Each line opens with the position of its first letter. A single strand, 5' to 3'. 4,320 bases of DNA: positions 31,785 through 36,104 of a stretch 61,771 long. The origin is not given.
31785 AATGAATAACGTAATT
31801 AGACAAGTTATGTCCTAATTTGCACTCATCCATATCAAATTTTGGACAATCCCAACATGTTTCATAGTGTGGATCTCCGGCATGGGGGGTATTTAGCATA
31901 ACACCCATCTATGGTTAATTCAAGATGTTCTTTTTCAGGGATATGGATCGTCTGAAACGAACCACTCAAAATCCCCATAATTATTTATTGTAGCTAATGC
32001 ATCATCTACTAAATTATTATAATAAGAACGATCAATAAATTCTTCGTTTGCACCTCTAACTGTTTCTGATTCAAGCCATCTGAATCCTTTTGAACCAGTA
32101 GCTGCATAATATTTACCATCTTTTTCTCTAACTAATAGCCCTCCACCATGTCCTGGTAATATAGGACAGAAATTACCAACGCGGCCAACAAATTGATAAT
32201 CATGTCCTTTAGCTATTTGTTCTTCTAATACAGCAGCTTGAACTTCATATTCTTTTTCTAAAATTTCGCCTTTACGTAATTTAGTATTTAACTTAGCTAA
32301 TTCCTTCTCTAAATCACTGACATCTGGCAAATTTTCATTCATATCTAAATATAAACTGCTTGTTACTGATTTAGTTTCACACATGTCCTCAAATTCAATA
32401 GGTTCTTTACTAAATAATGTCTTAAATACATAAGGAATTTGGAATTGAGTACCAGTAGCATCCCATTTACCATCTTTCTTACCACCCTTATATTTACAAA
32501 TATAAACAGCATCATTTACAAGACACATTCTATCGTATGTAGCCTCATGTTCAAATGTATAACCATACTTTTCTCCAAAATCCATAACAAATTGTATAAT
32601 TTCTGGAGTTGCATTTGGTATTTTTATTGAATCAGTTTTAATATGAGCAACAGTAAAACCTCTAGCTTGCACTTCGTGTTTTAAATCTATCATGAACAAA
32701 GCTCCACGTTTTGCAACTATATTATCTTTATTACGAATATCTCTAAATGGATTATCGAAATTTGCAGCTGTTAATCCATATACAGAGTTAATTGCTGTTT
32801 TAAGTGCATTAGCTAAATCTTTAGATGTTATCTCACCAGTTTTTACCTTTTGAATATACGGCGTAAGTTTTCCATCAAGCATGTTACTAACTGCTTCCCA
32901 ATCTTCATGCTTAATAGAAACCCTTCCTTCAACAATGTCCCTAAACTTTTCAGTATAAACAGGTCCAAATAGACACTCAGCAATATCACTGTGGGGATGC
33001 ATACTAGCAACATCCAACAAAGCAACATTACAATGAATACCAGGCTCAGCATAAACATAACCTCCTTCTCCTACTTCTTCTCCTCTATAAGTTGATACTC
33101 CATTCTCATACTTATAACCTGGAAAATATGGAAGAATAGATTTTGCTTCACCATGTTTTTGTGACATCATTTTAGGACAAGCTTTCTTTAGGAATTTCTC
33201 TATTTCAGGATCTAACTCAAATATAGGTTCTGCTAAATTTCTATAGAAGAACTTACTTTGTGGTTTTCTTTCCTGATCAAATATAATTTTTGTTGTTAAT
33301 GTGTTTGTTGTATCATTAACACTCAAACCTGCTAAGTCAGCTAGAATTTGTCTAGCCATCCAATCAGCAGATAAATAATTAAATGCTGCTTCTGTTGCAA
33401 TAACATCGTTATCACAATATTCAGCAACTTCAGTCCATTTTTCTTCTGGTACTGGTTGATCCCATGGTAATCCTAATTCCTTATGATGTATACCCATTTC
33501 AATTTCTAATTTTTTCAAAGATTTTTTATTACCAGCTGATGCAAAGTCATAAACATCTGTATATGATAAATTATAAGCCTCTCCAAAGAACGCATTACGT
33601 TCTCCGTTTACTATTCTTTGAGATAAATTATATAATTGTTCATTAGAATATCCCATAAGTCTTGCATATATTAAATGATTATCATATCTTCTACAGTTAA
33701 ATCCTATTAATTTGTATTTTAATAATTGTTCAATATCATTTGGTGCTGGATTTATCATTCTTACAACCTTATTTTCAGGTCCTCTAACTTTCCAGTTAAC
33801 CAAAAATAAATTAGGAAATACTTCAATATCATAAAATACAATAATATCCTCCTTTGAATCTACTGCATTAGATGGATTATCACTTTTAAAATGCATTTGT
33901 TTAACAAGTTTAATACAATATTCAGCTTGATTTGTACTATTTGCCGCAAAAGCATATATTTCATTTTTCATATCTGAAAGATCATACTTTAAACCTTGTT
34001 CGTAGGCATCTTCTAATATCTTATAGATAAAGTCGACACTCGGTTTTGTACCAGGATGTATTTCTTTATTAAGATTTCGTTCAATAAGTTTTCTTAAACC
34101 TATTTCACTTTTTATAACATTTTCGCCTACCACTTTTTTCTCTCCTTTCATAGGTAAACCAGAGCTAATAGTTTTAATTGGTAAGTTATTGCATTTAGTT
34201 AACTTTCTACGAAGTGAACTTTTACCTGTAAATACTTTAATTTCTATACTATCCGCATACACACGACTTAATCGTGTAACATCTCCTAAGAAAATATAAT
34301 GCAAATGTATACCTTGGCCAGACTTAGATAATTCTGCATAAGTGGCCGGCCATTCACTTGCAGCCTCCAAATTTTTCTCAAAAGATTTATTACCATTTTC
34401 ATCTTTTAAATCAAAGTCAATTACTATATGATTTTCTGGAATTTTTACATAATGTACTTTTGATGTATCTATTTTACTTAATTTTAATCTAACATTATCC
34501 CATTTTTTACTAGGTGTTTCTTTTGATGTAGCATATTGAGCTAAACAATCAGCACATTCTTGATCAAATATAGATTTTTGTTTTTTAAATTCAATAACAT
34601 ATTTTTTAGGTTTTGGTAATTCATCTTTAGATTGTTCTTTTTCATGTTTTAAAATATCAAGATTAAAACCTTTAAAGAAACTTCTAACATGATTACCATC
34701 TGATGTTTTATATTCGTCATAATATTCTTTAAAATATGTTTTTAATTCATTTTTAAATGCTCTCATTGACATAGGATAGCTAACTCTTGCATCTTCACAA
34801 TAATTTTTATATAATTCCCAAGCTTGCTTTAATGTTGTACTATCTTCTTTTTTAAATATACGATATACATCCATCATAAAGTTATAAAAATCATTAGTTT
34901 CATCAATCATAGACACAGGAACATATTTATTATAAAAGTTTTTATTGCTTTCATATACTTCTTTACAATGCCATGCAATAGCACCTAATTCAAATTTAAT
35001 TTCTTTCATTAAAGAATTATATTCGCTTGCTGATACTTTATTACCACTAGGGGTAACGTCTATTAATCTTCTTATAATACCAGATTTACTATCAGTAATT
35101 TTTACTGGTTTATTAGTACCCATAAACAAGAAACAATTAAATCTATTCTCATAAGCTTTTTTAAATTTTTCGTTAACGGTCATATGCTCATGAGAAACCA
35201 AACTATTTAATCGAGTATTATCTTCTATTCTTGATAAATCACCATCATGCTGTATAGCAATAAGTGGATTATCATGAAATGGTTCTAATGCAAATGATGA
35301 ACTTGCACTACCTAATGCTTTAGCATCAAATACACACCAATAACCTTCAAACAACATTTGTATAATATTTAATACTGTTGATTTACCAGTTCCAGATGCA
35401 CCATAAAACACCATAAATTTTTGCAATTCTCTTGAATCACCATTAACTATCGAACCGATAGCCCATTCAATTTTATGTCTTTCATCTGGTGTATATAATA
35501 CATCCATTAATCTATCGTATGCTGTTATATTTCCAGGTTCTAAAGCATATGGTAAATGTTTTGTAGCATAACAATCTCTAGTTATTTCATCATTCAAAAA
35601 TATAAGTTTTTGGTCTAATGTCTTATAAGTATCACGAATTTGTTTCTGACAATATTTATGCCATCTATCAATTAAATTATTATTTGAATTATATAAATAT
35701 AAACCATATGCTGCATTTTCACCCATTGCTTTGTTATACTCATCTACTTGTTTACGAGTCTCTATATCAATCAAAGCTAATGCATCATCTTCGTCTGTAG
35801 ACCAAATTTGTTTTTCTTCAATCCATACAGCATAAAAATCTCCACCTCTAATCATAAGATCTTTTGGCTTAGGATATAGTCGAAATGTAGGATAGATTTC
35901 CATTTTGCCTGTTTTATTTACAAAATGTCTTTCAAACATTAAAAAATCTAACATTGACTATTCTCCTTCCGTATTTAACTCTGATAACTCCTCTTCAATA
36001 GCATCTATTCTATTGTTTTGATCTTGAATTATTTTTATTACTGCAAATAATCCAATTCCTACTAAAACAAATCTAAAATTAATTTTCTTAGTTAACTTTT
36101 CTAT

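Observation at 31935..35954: Three-in-one replicase: SF3 helicase, AEP primase and exonuclease-proficient PolB in a single 1339-aa ORF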

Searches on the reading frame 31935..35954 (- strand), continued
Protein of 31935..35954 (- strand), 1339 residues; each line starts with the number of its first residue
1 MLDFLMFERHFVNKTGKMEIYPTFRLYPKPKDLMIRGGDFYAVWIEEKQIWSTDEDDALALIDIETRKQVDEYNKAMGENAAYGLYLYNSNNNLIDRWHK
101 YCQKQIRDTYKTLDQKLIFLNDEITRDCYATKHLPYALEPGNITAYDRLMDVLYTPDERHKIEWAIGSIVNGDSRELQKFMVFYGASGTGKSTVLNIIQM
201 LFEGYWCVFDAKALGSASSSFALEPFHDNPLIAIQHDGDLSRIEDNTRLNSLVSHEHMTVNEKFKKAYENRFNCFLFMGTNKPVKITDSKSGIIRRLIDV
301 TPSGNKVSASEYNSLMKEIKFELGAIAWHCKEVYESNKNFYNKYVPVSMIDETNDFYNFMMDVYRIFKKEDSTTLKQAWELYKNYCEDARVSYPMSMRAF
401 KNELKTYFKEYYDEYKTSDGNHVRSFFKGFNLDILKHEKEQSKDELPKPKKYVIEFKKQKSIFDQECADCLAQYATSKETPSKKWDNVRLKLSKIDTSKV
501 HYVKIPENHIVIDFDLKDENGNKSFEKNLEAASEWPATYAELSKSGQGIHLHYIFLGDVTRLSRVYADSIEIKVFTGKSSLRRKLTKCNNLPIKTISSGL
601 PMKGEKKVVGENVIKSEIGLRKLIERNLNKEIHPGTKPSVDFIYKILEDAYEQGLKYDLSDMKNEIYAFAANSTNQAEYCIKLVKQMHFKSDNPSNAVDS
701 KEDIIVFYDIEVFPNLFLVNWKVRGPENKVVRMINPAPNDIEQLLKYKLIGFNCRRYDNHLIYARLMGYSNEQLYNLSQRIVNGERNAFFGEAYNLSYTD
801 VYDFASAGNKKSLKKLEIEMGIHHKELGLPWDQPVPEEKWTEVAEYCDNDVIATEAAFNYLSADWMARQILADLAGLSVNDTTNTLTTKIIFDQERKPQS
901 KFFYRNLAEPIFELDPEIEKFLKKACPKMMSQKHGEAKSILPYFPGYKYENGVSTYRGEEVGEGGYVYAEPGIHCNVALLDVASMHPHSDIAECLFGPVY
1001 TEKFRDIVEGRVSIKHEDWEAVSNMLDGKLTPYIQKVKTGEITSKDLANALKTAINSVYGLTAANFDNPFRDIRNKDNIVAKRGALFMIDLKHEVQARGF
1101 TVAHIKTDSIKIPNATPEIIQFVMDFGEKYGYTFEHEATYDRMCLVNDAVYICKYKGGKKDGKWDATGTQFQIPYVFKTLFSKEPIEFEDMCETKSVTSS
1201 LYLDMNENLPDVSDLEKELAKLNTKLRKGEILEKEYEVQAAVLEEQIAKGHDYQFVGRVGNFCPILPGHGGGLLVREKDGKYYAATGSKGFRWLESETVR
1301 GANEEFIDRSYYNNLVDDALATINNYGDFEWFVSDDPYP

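Call 34: find_homologous_proteins(query=A4, max_evalue=1e-10)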
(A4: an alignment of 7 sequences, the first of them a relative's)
Query A4 (7 sequences) (1279 aa, profile of the alignment): 8000 proteins with E <= 1e-10 among 8000 candidates; the best 120 are listed.
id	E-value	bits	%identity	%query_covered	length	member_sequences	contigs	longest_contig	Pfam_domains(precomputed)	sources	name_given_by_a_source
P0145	0.0e+0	2265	58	98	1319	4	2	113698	PF19263.6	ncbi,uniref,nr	ncbi:DNA primase/polymerase [Arthrobacter phage Qui]|uniref:DNA primase/polymerase n=1 Tax=Arthrobac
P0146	0.0e+0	2258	73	99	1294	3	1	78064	PF19263.6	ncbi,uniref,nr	ncbi:DNA polymerase [Rhodococcus phage ReqiPoco6]|uniref:Gp072 n=1 Tax=Rhodococcus phage ReqiPoco6 T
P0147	0.0e+0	2189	73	99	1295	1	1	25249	PF19263.6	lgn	-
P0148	0.0e+0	2187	92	100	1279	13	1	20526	PF19263.6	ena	-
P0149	0.0e+0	2168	85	99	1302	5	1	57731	PF19263.6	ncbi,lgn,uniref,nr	ncbi:DNA polymerase [Gordonia phage Secretariat]|uniref:DNA primase/polymerase n=1 Tax=Gordonia phag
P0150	0.0e+0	2161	91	99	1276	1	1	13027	PF19263.6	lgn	-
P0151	0.0e+0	2153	60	99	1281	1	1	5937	PF19263.6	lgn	-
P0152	0.0e+0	2153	71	99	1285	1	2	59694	PF19263.6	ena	-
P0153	0.0e+0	2151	82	100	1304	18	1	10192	PF19263.6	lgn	-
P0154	0.0e+0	2150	83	100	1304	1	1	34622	PF19263.6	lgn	-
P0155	0.0e+0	2150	81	99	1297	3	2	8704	PF19263.6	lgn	-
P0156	0.0e+0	2145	83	100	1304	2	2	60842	PF19263.6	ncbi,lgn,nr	ncbi:DNA primse/polymerase [Gordonia phage Hydrus]|nr:DNA primse/polymerase [Gordonia phage Hydrus]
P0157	0.0e+0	2145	83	100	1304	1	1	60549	PF19263.6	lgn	-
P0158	0.0e+0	2144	83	100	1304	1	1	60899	PF19263.6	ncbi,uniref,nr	ncbi:DNA polymerase [Gordonia phage Kenosha]|uniref:DNA primase/polymerase n=1 Tax=Gordonia phage Ke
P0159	0.0e+0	2144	77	99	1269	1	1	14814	PF19263.6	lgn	-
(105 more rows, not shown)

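Call 45: search_protein_representatives(protein=window:31938-35537:-)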
Query: 1200 residues. Proteins with E-value up to 0.001 (for the whole library): 2107; up to 1e-10: 1161; up to 1e-30: 561. The best 150 are listed.
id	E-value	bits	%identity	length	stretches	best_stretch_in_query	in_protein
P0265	0.0e+00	1706.7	67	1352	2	2-1072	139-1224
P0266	0.0e+00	1577.6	64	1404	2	2-1065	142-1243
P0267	0.0e+00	1527.3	60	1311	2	2-1072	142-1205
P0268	0.0e+00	1392.5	54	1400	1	6-1199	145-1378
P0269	0.0e+00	1385.0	54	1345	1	1-1195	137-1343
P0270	0.0e+00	1371.2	55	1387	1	5-1193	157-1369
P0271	0.0e+00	1363.2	56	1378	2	1-1016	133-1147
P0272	0.0e+00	1347.4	56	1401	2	3-1084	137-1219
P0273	0.0e+00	1340.9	53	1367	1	2-1195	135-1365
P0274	0.0e+00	1330.2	54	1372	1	6-1195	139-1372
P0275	0.0e+00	1318.2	57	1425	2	2-769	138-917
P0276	0.0e+00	1312.4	55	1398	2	2-1106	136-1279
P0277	0.0e+00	1295.5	56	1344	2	2-1071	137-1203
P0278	0.0e+00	1284.6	55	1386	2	2-769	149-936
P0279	0.0e+00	1280.5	52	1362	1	1-1198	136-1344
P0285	0.0e+00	1228.0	53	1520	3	563-1088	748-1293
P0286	0.0e+00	1224.9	54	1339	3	5-686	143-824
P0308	0.0e+00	1156.9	51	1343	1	1-1198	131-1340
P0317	0.0e+00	1131.3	51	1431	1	2-1200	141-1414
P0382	4.1e-281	952.2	46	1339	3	2-777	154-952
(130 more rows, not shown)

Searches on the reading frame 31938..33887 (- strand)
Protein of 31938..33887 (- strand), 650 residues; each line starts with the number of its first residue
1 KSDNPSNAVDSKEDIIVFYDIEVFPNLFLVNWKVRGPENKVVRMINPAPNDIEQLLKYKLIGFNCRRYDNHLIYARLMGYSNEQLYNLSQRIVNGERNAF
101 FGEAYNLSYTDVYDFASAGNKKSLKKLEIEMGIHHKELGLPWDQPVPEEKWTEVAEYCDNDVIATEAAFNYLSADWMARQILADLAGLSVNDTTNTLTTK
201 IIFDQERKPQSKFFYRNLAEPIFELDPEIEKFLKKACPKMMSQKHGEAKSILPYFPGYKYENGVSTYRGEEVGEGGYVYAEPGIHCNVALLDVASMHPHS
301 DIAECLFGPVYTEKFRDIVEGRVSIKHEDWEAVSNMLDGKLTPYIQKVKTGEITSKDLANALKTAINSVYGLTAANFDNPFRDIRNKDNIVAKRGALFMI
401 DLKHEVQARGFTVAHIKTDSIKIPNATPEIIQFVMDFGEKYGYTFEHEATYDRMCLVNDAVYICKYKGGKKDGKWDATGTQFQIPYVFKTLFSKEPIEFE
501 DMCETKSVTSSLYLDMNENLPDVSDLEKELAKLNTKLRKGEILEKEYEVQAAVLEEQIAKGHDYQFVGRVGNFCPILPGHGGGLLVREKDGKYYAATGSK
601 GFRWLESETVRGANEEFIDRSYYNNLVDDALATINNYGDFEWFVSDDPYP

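Call 31: search_solved_structures(query=A2, max_evalue=10, show_alignments=2)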
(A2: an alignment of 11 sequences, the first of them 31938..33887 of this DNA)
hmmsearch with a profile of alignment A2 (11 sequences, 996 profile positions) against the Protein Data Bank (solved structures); distinct sequences matched with E-value up to 10: 20.
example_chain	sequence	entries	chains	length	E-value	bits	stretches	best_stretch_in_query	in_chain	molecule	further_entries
3k57_A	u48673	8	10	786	9e-09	37.3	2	694-762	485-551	DNA polymerase II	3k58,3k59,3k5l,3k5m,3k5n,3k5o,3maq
1q8i_A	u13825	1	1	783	1.4e-08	36.7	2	694-762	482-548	DNA polymerase II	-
8s84_A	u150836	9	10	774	0.007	17.8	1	617-773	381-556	DNA polymerase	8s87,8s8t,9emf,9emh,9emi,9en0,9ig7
4flt_A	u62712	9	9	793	0.014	16.8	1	617-778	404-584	DNA polymerase 1 | Pyrococcus abyssi B family DNA polymerase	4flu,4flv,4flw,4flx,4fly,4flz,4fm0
4fm2_A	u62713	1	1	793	0.015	16.8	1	617-778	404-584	DNA polymerase 1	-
1d5a_A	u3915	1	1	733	0.072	14.5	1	620-773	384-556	PROTEIN (DNA POLYMERASE)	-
1qqc_A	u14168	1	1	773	0.081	14.3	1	620-773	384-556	DNA POLYMERASE II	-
9mj5_S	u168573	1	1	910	0.12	13.7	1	701-779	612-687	DNA polymerase alpha catalytic subunit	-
5iud_A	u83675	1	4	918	0.12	13.7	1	701-779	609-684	DNA polymerase alpha catalytic subunit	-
4q5v_A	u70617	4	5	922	0.12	13.7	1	701-779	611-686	DNA polymerase alpha catalytic subunit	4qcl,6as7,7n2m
6wya_A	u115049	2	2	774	0.15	13.4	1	617-772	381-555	DNA polymerase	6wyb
8vy3_C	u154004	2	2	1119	0.17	13.2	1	701-779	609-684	DNA polymerase alpha catalytic subunit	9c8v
5exr_C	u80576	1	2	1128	0.17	13.2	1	701-779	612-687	DNA polymerase alpha catalytic subunit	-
7u5c_C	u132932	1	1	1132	0.17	13.2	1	701-779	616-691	DNA polymerase alpha catalytic subunit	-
8d0b_F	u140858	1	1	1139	0.18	13.2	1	701-779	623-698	DNA polymerase alpha catalytic subunit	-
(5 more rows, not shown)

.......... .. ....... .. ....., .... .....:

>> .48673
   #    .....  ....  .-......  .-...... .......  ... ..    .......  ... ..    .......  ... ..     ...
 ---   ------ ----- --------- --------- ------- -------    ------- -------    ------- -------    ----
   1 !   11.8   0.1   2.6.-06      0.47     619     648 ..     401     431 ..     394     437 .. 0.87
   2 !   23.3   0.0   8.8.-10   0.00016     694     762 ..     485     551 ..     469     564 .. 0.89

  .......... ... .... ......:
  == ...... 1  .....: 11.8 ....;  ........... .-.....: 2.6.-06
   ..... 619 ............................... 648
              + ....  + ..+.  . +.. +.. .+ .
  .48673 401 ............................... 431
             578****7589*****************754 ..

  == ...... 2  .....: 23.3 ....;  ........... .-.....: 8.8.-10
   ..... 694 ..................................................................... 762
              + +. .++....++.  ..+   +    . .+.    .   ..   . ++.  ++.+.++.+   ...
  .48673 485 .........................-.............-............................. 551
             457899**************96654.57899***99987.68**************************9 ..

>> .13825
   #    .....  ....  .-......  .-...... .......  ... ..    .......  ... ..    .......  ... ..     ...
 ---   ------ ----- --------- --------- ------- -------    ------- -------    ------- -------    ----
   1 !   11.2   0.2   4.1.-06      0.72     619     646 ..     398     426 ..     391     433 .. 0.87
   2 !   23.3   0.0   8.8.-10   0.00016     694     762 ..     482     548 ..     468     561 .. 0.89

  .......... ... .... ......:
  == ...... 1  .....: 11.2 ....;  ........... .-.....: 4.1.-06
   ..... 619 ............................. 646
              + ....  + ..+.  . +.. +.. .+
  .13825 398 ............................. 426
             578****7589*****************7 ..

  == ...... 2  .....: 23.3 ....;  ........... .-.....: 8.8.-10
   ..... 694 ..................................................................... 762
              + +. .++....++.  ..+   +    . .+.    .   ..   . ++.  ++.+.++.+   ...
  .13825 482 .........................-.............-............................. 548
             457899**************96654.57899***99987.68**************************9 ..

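Call 57: predict_structure(alignment_id=A5)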
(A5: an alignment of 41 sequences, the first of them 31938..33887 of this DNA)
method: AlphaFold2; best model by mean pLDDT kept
length: 650 residues; sequences in the alignment: 41
mean_pLDDT: 88.5   pTM: 0.78
mean pLDDT of the five models: 88.5, 88.3, 88.0, 86.7, 86.2
residues with pLDDT >= 90: 374; 70-90: 240; 50-70: 25; < 50: 11
segments of 3 or more residues with pLDDT < 50: 1-10
pLDDT, mean of each block of 10 residues (from residue 1): 35 81 96 88 96 93 91 96 96 91 87 86 88 81 91 93 94 89 89 85 84 90 95 95 93 94 89 84 96 89 92 91 87 84 89 88 83 63 78 92 97 95 97 96 93 94 93 92 94 94 90 81 72 90 92 79 85 91 88 85 90 90 95 95 75
secondary structure, 60 per line:
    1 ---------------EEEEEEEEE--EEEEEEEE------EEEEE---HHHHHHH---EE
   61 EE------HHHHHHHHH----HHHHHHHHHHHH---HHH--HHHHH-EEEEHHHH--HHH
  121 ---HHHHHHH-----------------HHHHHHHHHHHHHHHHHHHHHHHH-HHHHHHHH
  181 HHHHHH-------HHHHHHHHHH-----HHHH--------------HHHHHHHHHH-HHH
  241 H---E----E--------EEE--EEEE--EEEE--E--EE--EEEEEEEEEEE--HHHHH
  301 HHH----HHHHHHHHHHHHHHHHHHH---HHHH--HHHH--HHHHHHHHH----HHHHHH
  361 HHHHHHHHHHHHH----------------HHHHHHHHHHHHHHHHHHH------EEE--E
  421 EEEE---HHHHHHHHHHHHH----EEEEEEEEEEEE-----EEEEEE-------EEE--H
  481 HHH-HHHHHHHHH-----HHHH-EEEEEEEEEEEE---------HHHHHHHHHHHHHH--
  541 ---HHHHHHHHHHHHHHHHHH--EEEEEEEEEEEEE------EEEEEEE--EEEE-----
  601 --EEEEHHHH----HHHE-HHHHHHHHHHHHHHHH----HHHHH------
elements in order: E16-24 E27-34 E41-45 H49-55 E59-62 H69-77 H82-93 H102-106 E108-111 H112-115 H124-130 H148-171 H173-186 H194-203 H209-212 H227-236 H238-241 E259-261 E264-267 E270-273 E283-293 H296-303 H308-326 H330-333 H336-339 H342-350 H355-373 H390-408 E415-417 E420-424 H428-440 E445-456 E462-467 E475-477 H480-483 H485-493 H499-502 E504-515 H525-538 H544-561 E564-576 E583-589 E592-595 E603-606 H607-610 H620-635 H640-644

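Call 62: fold_search(model_id=the predicted structure, library=pdb)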
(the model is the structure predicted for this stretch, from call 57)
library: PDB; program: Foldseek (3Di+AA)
matches with E <= 10: 828; with E <= 0.001: 198
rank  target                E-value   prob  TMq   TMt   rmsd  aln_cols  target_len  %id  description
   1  9mj5_S                2.2e-13  1.00  0.43  0.34  12.3       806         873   13  Catalytic domain of human DNA polymerase alpha in complex with DNA and RPA (released 2025-02-19)
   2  9l8u_A                3.2e-13  1.00  0.40  0.29  13.7       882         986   13  Cryo-EM structure of ASFV DNA polymerase in a DNA replication state (released 2025-12-31)
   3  3k5l_A                6.6e-13  1.00  0.39  0.34  13.0       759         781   14  Crystal structure of E.coli Pol II-abasic DNA-dATP Lt(0, 3) ternary complex (released 2010-02-02)
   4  4k8x_A                7.6e-13  1.00  0.42  0.37  11.3       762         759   14  Binary complex of 9N DNA polymerase in the replicative state (released 2013-06-26)
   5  6wya_A                8.4e-13  1.00  0.43  0.38  12.0       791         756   14  RTX (Reverse Transcription Xenopolymerase) in complex with a DNA duplex and dAMPNPP (released 2020-08-19)
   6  5iud_J                1.0e-12  1.00  0.45  0.36  11.7       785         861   13  Human DNA polymerase alpha in binary complex with a DNA:DNA template-primer (released 2016-04-13)
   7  4q5v_A                1.4e-12  1.00  0.47  0.37  11.6       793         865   14  Crystal structure of the catalytic core of human DNA polymerase alpha in ternary complex with an RNA-primed DNA templa (released 2014-11-26)
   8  3k59_A                1.6e-12  1.00  0.44  0.38  10.8       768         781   14  Crystal structure of E.coli Pol II-normal DNA-dCTP ternary complex (released 2010-02-09)
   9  5iud_G                1.7e-12  1.00  0.45  0.36  11.9       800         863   12  Human DNA polymerase alpha in binary complex with a DNA:DNA template-primer (released 2016-04-13)
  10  8d96_C                1.7e-12  1.00  0.44  0.35  11.8       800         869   13  Human DNA polymerase alpha/primase elongation complex I bound to primer/template (released 2023-04-19)
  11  8g9l_A                2.0e-12  1.00  0.46  0.36  11.2       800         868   12  DNA initiation subcomplex of Xenopus laevis DNA polymerase alpha-primase (released 2023-04-12)
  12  8v6g_A                2.0e-12  1.00  0.46  0.31  11.2       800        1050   12  DNA initiation complex (configuration 1) of Xenopus laevis DNA polymerase alpha-primase (released 2023-12-20)
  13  5h12                  3.0e-12  1.00  0.45  0.40  10.8       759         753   15  Crystal structure of Deep Vent DNA Polymerase (released 2017-01-25)
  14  8d9d_C                3.1e-12  1.00  0.43  0.29  11.8       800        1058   14  Human DNA polymerase-alpha/primase elongation complex II bound to primer/template (released 2023-04-19)
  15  5mdn_A                3.1e-12  1.00  0.35  0.31  12.0       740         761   12  Structure of the family B DNA polymerase from the hyperthermophilic archaeon Pyrobaculum calidifontis (released 2016-12-14)
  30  3k57_A                8.6e-12  1.00  0.38  0.33  13.2       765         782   14  Crystal structure of E.coli Pol II-normal DNA-dATP ternary complex (released 2010-02-09)
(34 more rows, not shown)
